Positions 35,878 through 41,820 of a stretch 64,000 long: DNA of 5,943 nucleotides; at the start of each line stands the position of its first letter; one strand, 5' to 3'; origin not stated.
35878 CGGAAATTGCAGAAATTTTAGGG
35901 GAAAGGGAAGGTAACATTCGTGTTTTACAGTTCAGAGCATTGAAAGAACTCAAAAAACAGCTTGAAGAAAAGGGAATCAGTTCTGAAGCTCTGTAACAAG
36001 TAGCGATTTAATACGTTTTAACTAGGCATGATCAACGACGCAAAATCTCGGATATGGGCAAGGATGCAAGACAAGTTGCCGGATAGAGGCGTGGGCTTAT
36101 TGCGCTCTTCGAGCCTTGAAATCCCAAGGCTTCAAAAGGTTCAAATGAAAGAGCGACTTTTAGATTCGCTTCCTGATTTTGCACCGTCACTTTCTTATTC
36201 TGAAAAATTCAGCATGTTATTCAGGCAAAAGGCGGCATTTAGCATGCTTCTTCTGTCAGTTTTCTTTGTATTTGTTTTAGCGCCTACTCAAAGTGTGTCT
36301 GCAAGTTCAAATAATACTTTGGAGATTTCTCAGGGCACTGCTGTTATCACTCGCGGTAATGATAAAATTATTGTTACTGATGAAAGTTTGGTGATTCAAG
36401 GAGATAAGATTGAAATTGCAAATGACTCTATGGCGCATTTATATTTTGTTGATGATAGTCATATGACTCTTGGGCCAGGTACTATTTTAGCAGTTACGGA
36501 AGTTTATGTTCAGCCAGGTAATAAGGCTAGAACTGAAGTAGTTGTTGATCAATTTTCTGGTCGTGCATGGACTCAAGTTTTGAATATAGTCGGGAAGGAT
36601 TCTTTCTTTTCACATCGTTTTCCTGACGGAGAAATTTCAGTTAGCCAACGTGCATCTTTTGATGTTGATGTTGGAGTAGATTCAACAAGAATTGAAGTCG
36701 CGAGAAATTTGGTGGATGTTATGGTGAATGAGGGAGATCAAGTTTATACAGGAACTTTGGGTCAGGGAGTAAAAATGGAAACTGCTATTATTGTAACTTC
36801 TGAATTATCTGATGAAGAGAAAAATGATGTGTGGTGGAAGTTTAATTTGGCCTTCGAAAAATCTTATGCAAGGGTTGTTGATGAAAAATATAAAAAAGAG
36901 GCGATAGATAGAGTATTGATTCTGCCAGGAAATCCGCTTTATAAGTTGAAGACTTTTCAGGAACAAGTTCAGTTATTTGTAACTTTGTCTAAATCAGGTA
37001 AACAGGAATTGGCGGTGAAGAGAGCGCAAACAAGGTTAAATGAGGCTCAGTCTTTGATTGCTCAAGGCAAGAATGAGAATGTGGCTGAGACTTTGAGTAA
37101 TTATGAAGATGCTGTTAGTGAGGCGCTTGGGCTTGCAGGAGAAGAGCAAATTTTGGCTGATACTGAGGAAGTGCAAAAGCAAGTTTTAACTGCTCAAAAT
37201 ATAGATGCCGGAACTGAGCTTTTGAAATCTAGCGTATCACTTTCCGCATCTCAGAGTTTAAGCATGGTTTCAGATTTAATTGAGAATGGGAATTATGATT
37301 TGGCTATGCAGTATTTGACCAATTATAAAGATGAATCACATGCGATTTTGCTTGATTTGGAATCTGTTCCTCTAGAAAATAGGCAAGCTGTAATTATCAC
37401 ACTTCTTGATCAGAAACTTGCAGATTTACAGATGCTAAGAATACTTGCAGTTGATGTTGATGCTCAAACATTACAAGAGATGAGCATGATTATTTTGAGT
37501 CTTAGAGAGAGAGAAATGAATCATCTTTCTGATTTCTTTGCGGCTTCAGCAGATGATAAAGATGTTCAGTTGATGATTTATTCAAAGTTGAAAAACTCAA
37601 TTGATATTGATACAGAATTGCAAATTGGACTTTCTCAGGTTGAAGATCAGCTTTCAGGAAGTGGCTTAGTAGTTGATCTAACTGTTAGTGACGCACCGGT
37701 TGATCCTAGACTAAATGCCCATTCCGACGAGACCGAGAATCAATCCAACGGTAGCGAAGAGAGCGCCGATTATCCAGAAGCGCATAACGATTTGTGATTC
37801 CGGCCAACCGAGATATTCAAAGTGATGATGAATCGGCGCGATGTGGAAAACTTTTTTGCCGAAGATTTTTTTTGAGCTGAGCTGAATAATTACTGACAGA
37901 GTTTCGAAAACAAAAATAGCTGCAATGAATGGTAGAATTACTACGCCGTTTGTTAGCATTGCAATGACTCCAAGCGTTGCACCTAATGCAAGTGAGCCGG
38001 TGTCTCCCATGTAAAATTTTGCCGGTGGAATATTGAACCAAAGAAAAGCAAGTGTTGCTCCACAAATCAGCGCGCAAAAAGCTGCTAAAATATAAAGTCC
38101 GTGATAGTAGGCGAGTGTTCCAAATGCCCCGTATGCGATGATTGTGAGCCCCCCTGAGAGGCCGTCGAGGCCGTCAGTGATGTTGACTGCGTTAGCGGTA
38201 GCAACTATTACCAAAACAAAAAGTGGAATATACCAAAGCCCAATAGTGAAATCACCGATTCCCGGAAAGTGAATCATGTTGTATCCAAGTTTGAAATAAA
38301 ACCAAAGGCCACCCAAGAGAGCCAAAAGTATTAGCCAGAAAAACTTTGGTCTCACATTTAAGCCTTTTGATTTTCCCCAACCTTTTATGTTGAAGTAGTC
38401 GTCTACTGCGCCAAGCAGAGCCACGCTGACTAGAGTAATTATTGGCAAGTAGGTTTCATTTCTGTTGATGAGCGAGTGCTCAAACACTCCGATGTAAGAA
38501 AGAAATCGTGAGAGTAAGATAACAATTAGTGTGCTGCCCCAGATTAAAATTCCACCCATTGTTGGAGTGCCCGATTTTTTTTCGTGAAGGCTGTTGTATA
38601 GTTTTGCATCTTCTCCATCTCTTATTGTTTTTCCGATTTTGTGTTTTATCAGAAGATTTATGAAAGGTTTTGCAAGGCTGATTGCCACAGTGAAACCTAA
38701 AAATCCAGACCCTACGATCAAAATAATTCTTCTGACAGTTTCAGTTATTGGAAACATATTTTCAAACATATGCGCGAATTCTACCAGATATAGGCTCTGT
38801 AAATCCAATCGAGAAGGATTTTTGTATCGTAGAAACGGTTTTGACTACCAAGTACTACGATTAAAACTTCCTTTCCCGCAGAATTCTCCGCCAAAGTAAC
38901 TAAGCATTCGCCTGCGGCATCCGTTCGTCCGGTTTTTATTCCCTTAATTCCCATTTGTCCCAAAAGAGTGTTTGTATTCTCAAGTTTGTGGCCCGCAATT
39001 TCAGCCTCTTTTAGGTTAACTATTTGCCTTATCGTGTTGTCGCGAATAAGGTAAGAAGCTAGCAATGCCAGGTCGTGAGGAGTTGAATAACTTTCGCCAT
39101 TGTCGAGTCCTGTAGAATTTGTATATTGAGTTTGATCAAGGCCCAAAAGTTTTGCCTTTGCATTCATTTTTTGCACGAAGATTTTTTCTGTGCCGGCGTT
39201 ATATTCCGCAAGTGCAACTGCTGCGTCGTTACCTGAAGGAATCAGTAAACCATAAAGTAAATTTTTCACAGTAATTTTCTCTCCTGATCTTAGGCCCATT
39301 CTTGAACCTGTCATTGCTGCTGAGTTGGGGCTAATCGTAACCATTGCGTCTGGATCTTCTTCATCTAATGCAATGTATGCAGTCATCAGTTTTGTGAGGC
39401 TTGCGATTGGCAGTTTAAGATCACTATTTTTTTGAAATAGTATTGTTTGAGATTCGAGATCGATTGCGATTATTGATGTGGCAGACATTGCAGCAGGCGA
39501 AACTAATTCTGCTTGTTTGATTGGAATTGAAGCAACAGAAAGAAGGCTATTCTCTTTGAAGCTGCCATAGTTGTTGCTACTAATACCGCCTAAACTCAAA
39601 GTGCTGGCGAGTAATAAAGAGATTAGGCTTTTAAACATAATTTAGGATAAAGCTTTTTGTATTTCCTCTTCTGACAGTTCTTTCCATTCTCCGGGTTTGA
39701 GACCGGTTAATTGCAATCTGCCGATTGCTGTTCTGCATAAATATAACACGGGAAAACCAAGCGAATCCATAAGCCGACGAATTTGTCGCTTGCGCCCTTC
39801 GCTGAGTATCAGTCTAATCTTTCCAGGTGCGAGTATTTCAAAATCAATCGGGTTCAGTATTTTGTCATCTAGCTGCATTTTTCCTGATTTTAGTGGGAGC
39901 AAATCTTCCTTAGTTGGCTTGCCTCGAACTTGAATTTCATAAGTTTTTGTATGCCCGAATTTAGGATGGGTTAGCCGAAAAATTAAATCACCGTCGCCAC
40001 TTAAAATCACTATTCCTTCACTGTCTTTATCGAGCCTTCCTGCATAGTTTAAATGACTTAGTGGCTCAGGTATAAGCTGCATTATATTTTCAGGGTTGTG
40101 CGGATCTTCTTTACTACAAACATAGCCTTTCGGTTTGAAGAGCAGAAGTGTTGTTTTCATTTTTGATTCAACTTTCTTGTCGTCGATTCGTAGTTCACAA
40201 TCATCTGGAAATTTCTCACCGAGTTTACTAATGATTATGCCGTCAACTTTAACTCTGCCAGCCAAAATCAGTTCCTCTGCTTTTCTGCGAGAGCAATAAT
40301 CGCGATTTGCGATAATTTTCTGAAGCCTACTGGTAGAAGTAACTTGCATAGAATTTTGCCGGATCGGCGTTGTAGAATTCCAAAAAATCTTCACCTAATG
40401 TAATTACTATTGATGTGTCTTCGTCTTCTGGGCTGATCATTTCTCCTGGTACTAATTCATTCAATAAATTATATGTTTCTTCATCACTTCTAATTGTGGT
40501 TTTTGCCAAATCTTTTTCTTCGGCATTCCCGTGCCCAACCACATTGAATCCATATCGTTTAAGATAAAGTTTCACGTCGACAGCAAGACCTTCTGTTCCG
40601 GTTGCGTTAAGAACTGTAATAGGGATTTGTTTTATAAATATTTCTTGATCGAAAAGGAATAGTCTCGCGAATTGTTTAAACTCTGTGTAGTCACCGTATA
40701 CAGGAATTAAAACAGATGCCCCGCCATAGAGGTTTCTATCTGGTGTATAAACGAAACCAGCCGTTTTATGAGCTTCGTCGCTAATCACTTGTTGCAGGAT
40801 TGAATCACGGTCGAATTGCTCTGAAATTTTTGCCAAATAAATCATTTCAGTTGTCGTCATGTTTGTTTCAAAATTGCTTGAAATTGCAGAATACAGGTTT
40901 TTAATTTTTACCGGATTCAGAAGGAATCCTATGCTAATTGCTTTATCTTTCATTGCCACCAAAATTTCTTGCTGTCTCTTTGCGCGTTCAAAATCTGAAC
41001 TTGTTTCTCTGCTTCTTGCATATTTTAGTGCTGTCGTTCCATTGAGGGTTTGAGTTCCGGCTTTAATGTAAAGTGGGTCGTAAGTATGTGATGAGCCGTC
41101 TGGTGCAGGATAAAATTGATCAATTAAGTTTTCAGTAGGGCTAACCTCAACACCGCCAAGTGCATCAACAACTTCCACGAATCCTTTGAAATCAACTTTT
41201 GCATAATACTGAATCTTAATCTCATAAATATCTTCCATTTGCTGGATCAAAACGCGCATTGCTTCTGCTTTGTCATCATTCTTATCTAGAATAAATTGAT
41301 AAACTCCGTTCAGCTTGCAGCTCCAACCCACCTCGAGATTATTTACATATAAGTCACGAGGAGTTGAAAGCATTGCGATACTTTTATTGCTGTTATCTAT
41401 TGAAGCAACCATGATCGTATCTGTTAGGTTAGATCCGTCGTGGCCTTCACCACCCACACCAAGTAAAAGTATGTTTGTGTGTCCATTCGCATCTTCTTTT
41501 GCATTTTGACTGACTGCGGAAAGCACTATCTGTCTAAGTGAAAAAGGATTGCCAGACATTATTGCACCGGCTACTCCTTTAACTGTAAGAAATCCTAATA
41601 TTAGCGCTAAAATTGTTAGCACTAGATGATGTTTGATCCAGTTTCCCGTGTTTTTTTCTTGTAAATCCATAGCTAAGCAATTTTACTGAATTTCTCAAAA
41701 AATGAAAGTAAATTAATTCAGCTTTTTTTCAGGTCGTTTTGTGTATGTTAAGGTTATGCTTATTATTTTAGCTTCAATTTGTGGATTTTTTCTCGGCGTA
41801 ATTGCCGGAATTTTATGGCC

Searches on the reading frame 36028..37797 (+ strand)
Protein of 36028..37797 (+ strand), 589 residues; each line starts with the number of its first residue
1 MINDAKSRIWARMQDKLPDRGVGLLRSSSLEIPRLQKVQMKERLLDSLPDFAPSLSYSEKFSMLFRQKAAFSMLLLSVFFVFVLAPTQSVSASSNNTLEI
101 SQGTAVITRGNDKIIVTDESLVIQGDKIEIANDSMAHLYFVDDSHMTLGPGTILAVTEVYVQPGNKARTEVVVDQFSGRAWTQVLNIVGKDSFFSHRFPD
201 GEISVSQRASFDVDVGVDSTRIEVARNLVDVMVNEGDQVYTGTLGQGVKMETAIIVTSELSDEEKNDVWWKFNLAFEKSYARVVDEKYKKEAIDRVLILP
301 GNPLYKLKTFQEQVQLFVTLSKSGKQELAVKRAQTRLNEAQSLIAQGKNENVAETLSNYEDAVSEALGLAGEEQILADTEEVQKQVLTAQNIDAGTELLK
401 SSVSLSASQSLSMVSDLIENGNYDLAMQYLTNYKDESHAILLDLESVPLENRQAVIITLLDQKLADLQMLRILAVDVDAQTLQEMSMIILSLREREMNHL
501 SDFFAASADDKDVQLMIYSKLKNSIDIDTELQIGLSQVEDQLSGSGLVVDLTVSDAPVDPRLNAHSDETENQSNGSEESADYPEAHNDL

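Call 9: search_protein_families(library=pfam, max_evalue=0.001, proteins=[window:36028-37797:+])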
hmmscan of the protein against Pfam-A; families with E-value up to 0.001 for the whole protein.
window:36028-37797:+ (589 aa): 2 families
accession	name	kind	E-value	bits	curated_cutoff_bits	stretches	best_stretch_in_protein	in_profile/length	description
PF18915.5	DUF5667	-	7.9e-19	68.4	27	1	298-389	2-91/99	Domain of unknown function (DUF5667)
PF04773.18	FecR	-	0.0003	21.6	24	1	126-229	1-96/97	FecR protein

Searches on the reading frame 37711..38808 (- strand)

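Call 36: search_protein_families(library=pfam, max_evalue=0.0001, proteins=[window:37711-38808:-])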
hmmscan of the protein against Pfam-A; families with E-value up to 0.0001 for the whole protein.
window:37711-38808:- (365 aa): 2 families
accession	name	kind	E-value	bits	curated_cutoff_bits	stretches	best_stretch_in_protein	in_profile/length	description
PF00953.26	Glycos_transf_4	-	2.1e-33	116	27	1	123-285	5-158/160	Glycosyl transferase family 4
PF10555.14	MraY_sig1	-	5e-05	23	20.1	1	78-89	1-12/13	Phospho-N-acetylmuramoyl-pentapeptide-transferase signature 1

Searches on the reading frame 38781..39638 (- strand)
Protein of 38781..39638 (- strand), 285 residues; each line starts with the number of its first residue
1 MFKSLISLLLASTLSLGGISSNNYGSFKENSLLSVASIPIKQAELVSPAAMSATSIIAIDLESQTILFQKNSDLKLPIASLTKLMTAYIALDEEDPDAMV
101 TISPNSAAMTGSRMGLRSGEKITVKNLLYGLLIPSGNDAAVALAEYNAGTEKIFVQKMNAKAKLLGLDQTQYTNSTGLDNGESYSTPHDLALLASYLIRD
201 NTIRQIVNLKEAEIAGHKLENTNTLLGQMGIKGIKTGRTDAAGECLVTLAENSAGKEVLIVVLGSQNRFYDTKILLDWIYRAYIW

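Call 36: search_protein_families(library=pfam, max_evalue=0.0001, proteins=[window:38781-39638:-])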
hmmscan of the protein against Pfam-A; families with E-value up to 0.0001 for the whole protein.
window:38781-39638:- (285 aa): 2 families
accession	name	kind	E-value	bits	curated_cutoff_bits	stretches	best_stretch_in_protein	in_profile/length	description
PF00768.25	Peptidase_S11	-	8.2e-61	206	27.6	1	46-266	5-238/239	D-alanyl-D-alanine carboxypeptidase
PF13354.11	Beta-lactamase2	-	4.1e-08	33.3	22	1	56-204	2-153/214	Beta-lactamase enzyme family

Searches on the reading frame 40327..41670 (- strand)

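Call 36: search_protein_families(library=pfam, max_evalue=0.0001, proteins=[window:40327-41670:-])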
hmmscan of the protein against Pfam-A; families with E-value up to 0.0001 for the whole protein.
window:40327-41670:- (447 aa): 2 families
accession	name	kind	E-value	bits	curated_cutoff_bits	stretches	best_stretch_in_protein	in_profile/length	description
PF03816.19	LytR_cpsA_psr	-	1.4e-34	119.9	24.6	1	83-244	2-148/150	LytR_cpsA_psr family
PF13399.11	LytR_C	-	4.4e-13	50.4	22.2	1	348-429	1-86/86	LytR cell envelope-related transcriptional attenuator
